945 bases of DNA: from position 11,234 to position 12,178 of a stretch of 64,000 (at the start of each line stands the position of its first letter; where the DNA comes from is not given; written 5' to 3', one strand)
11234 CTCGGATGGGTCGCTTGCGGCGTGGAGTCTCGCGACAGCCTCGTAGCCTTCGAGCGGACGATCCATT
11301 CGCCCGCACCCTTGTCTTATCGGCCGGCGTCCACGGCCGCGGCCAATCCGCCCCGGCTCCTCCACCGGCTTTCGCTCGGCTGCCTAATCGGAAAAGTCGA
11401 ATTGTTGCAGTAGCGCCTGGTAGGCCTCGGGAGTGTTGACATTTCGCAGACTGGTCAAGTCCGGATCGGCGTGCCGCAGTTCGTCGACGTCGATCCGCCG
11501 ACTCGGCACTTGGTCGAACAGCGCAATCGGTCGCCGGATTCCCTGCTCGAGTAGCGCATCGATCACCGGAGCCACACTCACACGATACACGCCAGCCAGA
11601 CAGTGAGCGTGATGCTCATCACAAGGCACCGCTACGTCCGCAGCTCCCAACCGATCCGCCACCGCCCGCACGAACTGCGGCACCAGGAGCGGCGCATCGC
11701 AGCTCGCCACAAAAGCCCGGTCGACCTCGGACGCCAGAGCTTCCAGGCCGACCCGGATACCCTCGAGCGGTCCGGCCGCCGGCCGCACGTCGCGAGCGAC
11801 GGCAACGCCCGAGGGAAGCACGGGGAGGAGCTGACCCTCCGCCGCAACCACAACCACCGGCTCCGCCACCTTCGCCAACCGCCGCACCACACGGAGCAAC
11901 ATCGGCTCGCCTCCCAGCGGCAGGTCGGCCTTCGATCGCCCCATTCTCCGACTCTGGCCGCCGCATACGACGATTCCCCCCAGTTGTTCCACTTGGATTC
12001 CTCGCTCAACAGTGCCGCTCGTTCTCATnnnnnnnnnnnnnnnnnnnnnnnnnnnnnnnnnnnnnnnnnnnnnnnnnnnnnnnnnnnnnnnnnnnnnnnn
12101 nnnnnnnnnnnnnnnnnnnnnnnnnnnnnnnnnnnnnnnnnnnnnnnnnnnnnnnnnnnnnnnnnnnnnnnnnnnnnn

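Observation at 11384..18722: Archaeal-type formylmethanofuran dehydrogenase genes (fwdC, fwdA, fwdD-fwdB) interleaved with molybdopterin cofactor genes (mobA, moeA)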

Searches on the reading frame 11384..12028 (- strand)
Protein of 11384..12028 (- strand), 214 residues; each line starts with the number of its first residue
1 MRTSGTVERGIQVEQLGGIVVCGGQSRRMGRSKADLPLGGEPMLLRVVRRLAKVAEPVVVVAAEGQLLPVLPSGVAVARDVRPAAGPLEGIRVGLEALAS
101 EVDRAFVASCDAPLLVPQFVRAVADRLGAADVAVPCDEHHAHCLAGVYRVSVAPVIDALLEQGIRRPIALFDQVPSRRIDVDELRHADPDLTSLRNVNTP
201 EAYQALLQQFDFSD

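Call 3: search_protein_families(library=pfam, proteins=[window:11384-12028:-])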
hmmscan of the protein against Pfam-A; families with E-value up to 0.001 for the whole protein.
window:11384-12028:- (214 aa): 1 family
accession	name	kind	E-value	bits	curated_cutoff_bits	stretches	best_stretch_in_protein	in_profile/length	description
PF12804.13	NTP_transf_3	-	2.8e-33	115.8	27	1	18-168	1-154/160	MobA-like NTP transferase domain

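Call 4: search_protein_families(library=ncbifam, proteins=[window:11384-12028:-])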
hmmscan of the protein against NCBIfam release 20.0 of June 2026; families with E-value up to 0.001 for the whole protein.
window:11384-12028:- (214 aa): 15 families
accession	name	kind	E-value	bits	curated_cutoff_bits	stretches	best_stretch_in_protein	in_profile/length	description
NF001855.0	PRK00576.1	equivalog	5.2e-34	117.6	205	1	14-208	5-194/197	molybdenum cofactor guanylyltransferase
NF011056.0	PRK14489.1-1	equivalog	2e-30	106.2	379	1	15-205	5-191/363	bifunctional molybdenum cofactor guanylyltransferase MobA/molybdopterin-guanine dinucleotide biosynthesis adaptor protein MobB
TIGR02665.1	molyb_mobA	equivalog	4e-25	88.9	151.85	1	18-202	3-184/186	molybdenum cofactor guanylyltransferase MobA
NF002741.0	PRK02726.1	equivalog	7.7e-23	81.2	179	1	14-208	6-196/200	molybdenum cofactor guanylyltransferase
NF001457.0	PRK00317.1-3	equivalog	2.7e-22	79.2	164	1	18-209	4-196/200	molybdenum cofactor guanylyltransferase MobA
NF011070.0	PRK14500.1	equivalog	5.5e-16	58.7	606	1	13-207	164-352/358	putative bifunctional molybdopterin-guanine dinucleotide biosynthesis protein MoaC/MobA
TIGR03310.1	matur_MocA_YgfJ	equivalog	2.7e-14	53.6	186.45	1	18-126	2-114/188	molybdenum cofactor cytidylyltransferase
NF045665.1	NTPtran_DVU1551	equivalog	4.6e-13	48.9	315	1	17-210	2-193/359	DVU_1551 family NTP transferase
NF011057.0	PRK14489.1-2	subfamily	1.5e-11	44.2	541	1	11-197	2-191/363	bifunctional molybdenum cofactor guanylyltransferase MobA/molybdopterin-guanine dinucleotide biosynthesis adaptor protein MobB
NF011059.0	PRK14490.1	equivalog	3.2e-11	43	354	1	12-209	177-368/374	bifunctional molybdenum cofactor guanylyltransferase MobA/molybdopterin-guanine dinucleotide biosynthesis adaptor protein MobB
NF001837.0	PRK00560.1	equivalog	1.2e-10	41.4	182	1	12-210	5-191/196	molybdenum cofactor guanylyltransferase MobA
NF011058.0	PRK14489.1-3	exception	1.8e-10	39.9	820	1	16-203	9-198/382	molybdenum cofactor guanylyltransferase MobA, DUF3305 domain-containing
TIGR00453.1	ispD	equivalog_domain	0.0001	21.8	181.3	1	19-129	3-119/219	2-C-methyl-D-erythritol 4-phosphate cytidylyltransferase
NF001186.0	PRK00155.2-3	equivalog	0.0004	19.9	253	1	17-62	6-55/224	2-C-methyl-D-erythritol 4-phosphate cytidylyltransferase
TIGR03202.1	pucB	equivalog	0.00076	19.2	235.05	0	18-125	3-120/192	xanthine dehydrogenase accessory protein PucB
